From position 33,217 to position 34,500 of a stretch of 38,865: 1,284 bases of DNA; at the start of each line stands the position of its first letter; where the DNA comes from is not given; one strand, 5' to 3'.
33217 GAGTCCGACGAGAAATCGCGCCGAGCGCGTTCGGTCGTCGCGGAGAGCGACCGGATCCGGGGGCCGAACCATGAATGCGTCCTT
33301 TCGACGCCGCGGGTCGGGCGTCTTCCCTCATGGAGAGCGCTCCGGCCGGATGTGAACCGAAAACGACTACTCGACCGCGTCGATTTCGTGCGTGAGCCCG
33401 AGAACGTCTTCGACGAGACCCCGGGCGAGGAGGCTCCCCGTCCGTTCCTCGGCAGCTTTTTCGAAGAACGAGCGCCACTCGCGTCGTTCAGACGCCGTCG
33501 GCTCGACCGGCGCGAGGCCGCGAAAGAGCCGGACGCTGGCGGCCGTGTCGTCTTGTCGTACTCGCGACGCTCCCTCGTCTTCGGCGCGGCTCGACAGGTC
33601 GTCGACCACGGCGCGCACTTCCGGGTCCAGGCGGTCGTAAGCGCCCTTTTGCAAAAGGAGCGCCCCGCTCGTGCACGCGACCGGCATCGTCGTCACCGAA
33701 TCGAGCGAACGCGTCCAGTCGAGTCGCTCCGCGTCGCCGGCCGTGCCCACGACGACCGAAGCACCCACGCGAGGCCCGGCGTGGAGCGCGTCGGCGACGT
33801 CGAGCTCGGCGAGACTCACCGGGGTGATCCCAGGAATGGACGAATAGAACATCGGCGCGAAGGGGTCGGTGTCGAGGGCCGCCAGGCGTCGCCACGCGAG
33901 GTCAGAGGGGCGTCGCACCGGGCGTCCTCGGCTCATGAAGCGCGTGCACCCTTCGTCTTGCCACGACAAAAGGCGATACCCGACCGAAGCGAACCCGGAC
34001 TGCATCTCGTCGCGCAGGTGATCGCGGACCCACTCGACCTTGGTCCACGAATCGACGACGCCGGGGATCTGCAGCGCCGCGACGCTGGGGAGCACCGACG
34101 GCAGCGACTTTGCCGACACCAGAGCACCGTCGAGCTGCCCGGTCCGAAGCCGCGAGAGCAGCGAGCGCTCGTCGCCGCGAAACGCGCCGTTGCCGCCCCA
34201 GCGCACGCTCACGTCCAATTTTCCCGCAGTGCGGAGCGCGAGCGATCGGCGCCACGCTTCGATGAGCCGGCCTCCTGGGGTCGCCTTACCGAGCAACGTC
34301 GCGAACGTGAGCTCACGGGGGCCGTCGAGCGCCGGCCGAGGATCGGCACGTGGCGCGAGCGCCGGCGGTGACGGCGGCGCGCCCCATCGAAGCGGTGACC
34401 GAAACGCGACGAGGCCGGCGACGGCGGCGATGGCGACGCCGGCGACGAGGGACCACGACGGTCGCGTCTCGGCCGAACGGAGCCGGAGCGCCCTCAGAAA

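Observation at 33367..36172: ECF sigma factor followed by a Ser/Thr kinase whose sensor domain is a TRAP DctP solute-binding protein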

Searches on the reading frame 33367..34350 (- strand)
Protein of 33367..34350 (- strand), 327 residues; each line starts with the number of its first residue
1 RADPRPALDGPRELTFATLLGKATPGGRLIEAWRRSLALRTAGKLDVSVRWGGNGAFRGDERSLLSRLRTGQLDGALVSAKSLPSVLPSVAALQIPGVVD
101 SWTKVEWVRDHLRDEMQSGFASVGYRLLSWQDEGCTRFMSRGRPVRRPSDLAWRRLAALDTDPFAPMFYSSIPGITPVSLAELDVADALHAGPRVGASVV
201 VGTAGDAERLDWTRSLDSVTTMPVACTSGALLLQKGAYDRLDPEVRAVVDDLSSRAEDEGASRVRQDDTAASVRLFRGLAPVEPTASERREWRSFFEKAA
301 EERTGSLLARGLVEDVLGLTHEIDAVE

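Call 16: find_homologous_proteins(query=window:33367-34350:-, max_evalue=0.001)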
Query window:33367-34350:- (327 aa): 18 proteins with E <= 0.001 among 8000 candidates.
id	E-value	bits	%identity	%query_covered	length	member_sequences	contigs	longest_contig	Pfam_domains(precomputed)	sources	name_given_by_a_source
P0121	3.2e-114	400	100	58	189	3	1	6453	-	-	-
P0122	8.8e-104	365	55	95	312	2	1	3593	PF03480.19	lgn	-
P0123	1.0e-99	352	56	94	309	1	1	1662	PF03480.19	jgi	jgi:TRAP-type C4-dicarboxylate transport system substrate-binding protein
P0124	1.3e-95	338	53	96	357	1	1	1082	PF03480.19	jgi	-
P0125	2.7e-93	331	53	96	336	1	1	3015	PF03480.19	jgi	jgi:hypothetical protein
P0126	1.4e-76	276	55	69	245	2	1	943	PF03480.19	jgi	jgi:TRAP-type C4-dicarboxylate transport system substrate-binding protein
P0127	3.5e-47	179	37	96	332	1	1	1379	PF03480.19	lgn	-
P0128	4.1e-47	179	33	94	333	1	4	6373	PF03480.19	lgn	-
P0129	7.1e-46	175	34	96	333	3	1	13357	PF03480.19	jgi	jgi:TRAP-type transport system periplasmic protein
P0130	1.4e-44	171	33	96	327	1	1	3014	PF03480.19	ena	-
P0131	1.3e-43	168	32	94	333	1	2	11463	PF03480.19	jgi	jgi:TRAP-type transport system periplasmic protein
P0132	6.5e-43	165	33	98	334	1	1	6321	PF03480.19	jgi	-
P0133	2.3e-36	144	28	93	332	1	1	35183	PF03480.19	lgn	-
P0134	5.5e-34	136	34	77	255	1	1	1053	PF03480.19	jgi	jgi:TRAP-type C4-dicarboxylate transport system substrate-binding protein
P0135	8.6e-32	129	31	93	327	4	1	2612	PF03480.19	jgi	jgi:TRAP-type C4-dicarboxylate transport system substrate-binding protein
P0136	1.0e-13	69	28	81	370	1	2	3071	PF03480.19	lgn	-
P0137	6.6e-9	54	23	88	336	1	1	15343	PF03480.19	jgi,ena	-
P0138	2.8e-8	52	23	88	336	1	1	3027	PF03480.19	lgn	-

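Call 17: find_encoding_contigs(protein=P0129, flank=8000, max_places=2)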
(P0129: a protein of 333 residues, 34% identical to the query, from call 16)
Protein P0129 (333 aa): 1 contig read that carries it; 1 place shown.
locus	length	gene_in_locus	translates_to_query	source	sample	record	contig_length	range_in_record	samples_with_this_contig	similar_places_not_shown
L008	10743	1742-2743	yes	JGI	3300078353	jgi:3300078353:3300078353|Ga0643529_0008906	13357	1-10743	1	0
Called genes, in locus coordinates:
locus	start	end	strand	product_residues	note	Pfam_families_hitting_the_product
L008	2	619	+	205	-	?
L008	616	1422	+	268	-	PF03649:UPF0014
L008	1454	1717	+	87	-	-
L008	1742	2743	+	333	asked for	PF03480:DctP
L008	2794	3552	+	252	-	-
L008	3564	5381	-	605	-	PF17517:IgGFc_binding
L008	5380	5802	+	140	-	-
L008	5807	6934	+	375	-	-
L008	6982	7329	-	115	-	PF00111:Fer2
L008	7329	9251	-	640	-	PF00012:HSP70, PF06723:MreB_Mbl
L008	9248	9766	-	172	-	PF00226:DnaJ (weak), PF07743:HSCB_C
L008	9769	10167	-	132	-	PF01521:Fe-S_biosyn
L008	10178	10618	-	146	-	PF01592:NifU_N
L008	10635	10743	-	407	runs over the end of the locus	PF00266:Aminotran_5, PF01212:Beta_elim_lyase (weak), PF01041:DegT_DnrJ_EryC1 (weak)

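Call 18: find_encoding_contigs(protein=P0133, flank=8000, max_places=2)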
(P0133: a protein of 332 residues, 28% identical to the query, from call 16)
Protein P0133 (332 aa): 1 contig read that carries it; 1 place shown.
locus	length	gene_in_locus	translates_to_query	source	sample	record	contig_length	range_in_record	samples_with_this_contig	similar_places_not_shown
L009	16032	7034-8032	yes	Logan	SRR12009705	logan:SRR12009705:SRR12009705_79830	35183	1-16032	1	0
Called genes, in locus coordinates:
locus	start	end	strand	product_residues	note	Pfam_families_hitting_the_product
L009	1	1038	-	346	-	?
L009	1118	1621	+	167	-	-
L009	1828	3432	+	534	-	PF00005:ABC_tran, PF13304:AAA_21 (weak)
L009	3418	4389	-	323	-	PF00781:DAGK_cat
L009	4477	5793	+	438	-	PF02985:HEAT (faint), PF13646:HEAT_2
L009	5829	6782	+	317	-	PF16811:TAtT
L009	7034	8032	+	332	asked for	PF03480:DctP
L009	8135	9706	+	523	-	PF04290:DctQ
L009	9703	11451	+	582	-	PF06808:DctM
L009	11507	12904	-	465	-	PF01554:MatE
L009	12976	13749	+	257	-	PF23416:DUF7107 (faint), PF00691:OmpA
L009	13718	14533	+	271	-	PF13174:TPR_6 (faint), PF13428:TPR_14 (faint)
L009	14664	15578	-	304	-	-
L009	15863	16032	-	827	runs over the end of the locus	PF13517:FG-GAP_3 (faint)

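Call 19: search_solved_structures(query=window:33367-34350:-, max_evalue=0.01, show_alignments=2)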
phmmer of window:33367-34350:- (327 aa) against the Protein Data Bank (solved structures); distinct sequences matched with E-value up to 0.01: 35.
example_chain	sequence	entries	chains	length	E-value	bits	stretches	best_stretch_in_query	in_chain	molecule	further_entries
4nq8_A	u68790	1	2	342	7.1e-09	38.6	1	15-198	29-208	Putative periplasmic substrate-binding transport protein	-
4p1l_A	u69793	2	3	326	1.1e-07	34.7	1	24-189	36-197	TRAP dicarboxylate transporter, DctP subunit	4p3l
4p9k_A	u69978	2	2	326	1.8e-07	34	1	27-272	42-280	TRAP dicarboxylate transporter, DctP subunit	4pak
4pdh_A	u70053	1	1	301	2.5e-07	33.5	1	27-271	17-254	TRAP dicarboxylate transporter, DctP subunit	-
4nap_A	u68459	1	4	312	2.7e-07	33.4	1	29-255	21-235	Extracellular solute-binding protein, family 7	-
4pgn_A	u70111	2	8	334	3.2e-07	33.2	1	29-255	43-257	Extracellular solute-binding protein, family 7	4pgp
4p8b_A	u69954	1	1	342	1.1e-06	31.5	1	13-196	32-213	TRAP-type transporter, periplasmic component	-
4n8y_A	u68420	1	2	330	1.7e-06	30.7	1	30-192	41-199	Putative TRAP-type C4-dicarboxylate transport system, binding periplasmic protein (DctP su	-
4di3_D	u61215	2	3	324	2.6e-06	30.2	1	69-298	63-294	TatP(T) (Tp0957)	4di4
3u65_B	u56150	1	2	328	3.6e-06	29.7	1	69-298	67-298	Tp33 protein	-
4ovq_A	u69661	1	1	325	1.2e-05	28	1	31-196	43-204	TRAP dicarboxylate ABC transporter, substrate-binding protein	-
4p47_A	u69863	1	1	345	2.8e-05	26.8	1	15-302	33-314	TRAP dicarboxylate transporter, DctP subunit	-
4pf8_A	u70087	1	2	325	2.9e-05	26.7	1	30-258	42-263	TRAP-T family transporter, DctP (Periplasmic binding) subunit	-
4n15_A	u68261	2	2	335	0.00011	24.8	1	19-251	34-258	TRAP dicarboxylate transporter, DctP subunit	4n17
4x04_A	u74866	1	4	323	0.00012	24.7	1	31-158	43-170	solute binding protein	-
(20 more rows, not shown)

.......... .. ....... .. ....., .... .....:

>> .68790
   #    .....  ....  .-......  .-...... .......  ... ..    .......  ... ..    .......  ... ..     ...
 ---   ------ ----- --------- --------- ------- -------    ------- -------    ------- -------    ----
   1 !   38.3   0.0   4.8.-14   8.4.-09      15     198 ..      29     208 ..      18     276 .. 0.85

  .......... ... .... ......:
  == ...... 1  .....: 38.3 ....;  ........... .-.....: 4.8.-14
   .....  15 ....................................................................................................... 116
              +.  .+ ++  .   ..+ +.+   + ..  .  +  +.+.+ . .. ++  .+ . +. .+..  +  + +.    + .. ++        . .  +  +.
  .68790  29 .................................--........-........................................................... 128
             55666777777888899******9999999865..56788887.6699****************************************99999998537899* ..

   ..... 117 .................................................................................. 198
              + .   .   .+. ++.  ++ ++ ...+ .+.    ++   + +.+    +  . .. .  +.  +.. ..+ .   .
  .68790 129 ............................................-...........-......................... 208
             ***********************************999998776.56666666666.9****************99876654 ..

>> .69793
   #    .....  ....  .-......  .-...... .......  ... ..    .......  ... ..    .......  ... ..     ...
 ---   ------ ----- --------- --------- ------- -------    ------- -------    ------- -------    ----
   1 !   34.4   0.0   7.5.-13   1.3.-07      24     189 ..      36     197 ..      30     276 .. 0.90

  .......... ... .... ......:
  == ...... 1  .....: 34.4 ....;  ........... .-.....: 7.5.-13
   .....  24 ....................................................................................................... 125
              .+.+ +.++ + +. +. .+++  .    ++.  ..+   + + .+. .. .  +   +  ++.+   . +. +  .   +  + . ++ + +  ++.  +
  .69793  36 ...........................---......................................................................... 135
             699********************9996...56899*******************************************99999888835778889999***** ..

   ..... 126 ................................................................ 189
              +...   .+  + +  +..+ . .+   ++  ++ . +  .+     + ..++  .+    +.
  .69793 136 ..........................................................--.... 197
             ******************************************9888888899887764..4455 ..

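Call 38: predict_structure(alignment_id=A2)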
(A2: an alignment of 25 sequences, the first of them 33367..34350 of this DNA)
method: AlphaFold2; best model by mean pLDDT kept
length: 327 residues; sequences in the alignment: 25
mean_pLDDT: 92.0   pTM: 0.88
mean pLDDT of the five models: 92.0, 90.9, 90.9, 90.7, 90.3
residues with pLDDT >= 90: 270; 70-90: 45; 50-70: 5; < 50: 7
segments of 3 or more residues with pLDDT < 50: 1-7
pLDDT, mean of each block of 10 residues (from residue 1): 49 92 89 96 94 82 94 96 92 92 95 96 97 95 96 95 87 94 94 94 93 96 94 97 97 94 93 97 95 93 82 95 92
secondary structure, 60 per line:
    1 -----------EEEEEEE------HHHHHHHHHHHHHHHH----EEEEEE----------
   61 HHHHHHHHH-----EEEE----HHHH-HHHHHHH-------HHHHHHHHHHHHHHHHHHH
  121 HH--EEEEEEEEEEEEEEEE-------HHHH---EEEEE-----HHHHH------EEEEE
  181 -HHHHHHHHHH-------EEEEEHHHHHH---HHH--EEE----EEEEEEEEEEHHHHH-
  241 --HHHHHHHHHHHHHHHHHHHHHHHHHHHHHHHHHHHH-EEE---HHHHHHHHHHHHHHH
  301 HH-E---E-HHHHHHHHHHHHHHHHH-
elements in order: E12-18 H25-40 E45-50 H61-69 E75-78 H83-86 H88-94 H102-122 E125-140 H148-151 E155-159 H165-169 E176-180 H182-191 E199-203 H204-209 E218-220 E225-234 H235-239 H243-278 E280-282 H286-302 H310-326

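Call 41: find_related_loci(query=A3, collection=genome_contigs, flank=6000)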
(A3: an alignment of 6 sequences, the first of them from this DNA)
Query A3 (316 aa) in genome_contigs; peptide patterns used: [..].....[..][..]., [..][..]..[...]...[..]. (x = any residue, [..] = any of these).
47 stretches matched a pattern; 3 encode a relative of the query (tblastn E <= 1e-3); 3 distinct loci.
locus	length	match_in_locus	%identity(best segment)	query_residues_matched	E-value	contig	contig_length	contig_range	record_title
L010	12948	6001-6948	96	1-316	0e+0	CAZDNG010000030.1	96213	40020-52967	MAG TPA_asm: uncultured Polyangiaceae bacterium isolate binchicken_co50_422 genome assembly, contig: NODE_187_length_962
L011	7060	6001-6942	53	2-316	1e-105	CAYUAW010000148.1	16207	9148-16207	MAG TPA_asm: uncultured Polyangiaceae bacterium isolate binchicken_co50_283 genome assembly, contig: NODE_4100_length_16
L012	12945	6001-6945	47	3-316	5e-86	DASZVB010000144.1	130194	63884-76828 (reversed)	MAG TPA_asm: Polyangiaceae bacterium isolate SMAG_U6120 k141_398812, whole genome shotgun sequence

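Call 42: fold_search(model_id=the predicted structure, library=pdb)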
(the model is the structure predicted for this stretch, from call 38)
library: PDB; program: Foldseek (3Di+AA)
matches with E <= 10: 1373; with E <= 0.001: 617
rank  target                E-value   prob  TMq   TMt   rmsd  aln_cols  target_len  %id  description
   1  4mco_B                2.2e-22  1.00  0.79  0.81   3.4       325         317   18  Crystal structure of a TRAP periplasmic solute binding protein from Rhodoferax ferrireducens (Rfer_1840), target EFI-5 (released 2013-09-04)
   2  4mco_A                3.6e-22  1.00  0.78  0.81   3.3       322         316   18  Crystal structure of a TRAP periplasmic solute binding protein from Rhodoferax ferrireducens (Rfer_1840), target EFI-5 (released 2013-09-04)
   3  4mev                  5.1e-22  1.00  0.78  0.82   3.3       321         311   18  Crystal structure of a TRAP periplasmic solute binding protein from Rhodoferax ferrireducens (Rfer_1840), Target EFI-510 (released 2013-09-04)
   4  4mco_C                9.1e-22  1.00  0.78  0.80   3.3       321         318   18  Crystal structure of a TRAP periplasmic solute binding protein from Rhodoferax ferrireducens (Rfer_1840), target EFI-5 (released 2013-09-04)
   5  4p47                  1.3e-21  1.00  0.85  0.86   2.6       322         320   18  CRYSTAL STRUCTURE OF A TRAP PERIPLASMIC SOLUTE BINDING PROTEIN FROM OCHROBACTRUM ANTHROPI (Oant_4429), TARGET EFI-510151 (released 2014-04-23)
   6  8t9t                  3.3e-21  1.00  0.82  0.87   2.6       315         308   15  Apo Crystal Structure of a Substrate Binding Protein (IseP) from an Isethionate TRAP Transporter (released 2024-06-26)
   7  9dy3                  9.5e-21  1.00  0.80  0.85   3.0       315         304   14  Crystal Structure of C4-Dicarboxylate-Binding Periplasmic Protein (PA5167) of Tripartite ATP-independent Periplasmic Tra (released 2025-07-09)
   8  4o94_C                1.1e-20  1.00  0.79  0.84   3.1       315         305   13  Crystal structure of a trap periplasmic solute binding protein from Rhodopseudomonas palustris HaA2 (RPB_3329), Target (released 2014-01-22)
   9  4o94_A                1.1e-20  1.00  0.77  0.81   3.3       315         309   12  Crystal structure of a trap periplasmic solute binding protein from Rhodopseudomonas palustris HaA2 (RPB_3329), Target (released 2014-01-22)
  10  4n4u_A                1.2e-20  1.00  0.80  0.86   2.9       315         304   16  Crystal structure of ABC transporter solute binding protein BB0719 from Bordetella bronchiseptica RB50, TARGET EFI-510 (released 2013-10-23)
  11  9dsy                  1.9e-20  1.00  0.80  0.85   3.0       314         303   14  Crystal Structure of C4-Dicarboxylate-Binding Periplasmic Protein (PA5167) of Tripartite ATP-independent Periplasmic Tra (released 2024-10-09)
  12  4n8g_B                1.9e-20  1.00  0.80  0.81   3.0       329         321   17  Crystal structure of a TRAP periplasmic solute binding protein from Chromohalobacter salexigens DSM 3043 (Csal_0660),  (released 2013-10-30)
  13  9dwp                  2.4e-20  1.00  0.80  0.85   2.9       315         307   13  Crystal Structure of C4-Dicarboxylate-Binding Protein (PA0884) of Tripartite ATP-independent Periplasmic Transporter Fam (released 2025-07-09)
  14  4nn3                  2.7e-20  1.00  0.81  0.84   3.1       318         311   15  Crystal structure of a TRAP periplasmic solute binding protein from Desulfovibrio salexigens (Desal_2161), Target EFI-51 (released 2013-12-04)
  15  8te9_B                2.9e-20  1.00  0.79  0.83   3.1       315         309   15  Crystal Structure of an Isethionate bound Substrate Binding Protein (IseP) from an Isethionate TRAP Transporter (released 2024-07-10)
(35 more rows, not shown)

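Call 82: find_related_loci(query=A3, collection=metagenome_contigs, flank=6000)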
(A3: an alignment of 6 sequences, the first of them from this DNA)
Query A3 (316 aa) in metagenome_contigs; peptide patterns used: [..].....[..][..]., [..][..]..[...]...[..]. (x = any residue, [..] = any of these).
73 stretches matched a pattern; 3 encode a relative of the query (tblastn E <= 1e-3); 3 distinct loci.
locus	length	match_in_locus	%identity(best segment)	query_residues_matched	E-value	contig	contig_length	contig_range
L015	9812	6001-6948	96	1-316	0e+0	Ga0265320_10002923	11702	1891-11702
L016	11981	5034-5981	96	1-316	0e+0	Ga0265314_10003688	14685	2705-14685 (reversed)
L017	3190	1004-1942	53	1-316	2e-105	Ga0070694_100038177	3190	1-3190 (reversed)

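Call 97: search_protein_families(library=pfam, proteins=[L010:2601-4103:+], max_evalue=0.001)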
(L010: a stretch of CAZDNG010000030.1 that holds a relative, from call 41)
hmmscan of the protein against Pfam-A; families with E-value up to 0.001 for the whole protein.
L010:2601-4103:+ (500 aa): 13 families
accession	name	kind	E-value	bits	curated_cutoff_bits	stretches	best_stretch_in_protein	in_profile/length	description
PF00158.32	Sigma54_activat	-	5.3e-69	231.6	20.2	1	190-355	2-167/168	Sigma-54 interaction domain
PF25601.1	AAA_lid_14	-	5.2e-23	81.1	27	1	361-437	1-77/87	AAA+ ATPase lid domain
PF13185.12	GAF_2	-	3.1e-21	76.4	28.6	1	24-163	2-136/136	GAF domain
PF14532.12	Sigma54_activ_2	-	9.7e-20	71.6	25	1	190-360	1-138/138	Sigma-54 interaction domain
PF01590.32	GAF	-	2.7e-17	64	22.4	1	26-162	2-133/133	GAF domain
PF13492.12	GAF_3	-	1.9e-13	51.4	27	1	25-164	1-129/129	GAF domain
PF07728.20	AAA_5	-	6.7e-11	42.8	22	1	213-332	2-124/139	AAA domain (dynein-related subfamily)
PF00004.35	AAA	-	8.4e-06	26.7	21.2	1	213-341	1-123/131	ATPase family associated with various cellular activities (AAA)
PF02954.25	HTH_8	-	1.3e-05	25.2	22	1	464-494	9-39/42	Bacterial regulatory protein, Fis family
PF13191.12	AAA_16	-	5.8e-05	24.1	32.6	1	197-307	13-122/167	AAA ATPase domain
PF07726.17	AAA_3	-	7.6e-05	23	27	1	213-330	2-111/131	ATPase family associated with various cellular activities (AAA)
PF07724.20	AAA_2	-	0.00012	22.6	27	1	211-322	4-115/166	AAA domain (Cdc48 subfamily)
PF01078.27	Mg_chelatase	-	0.00039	20.3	20.3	0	271-330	96-157/207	Magnesium chelatase, subunit ChlI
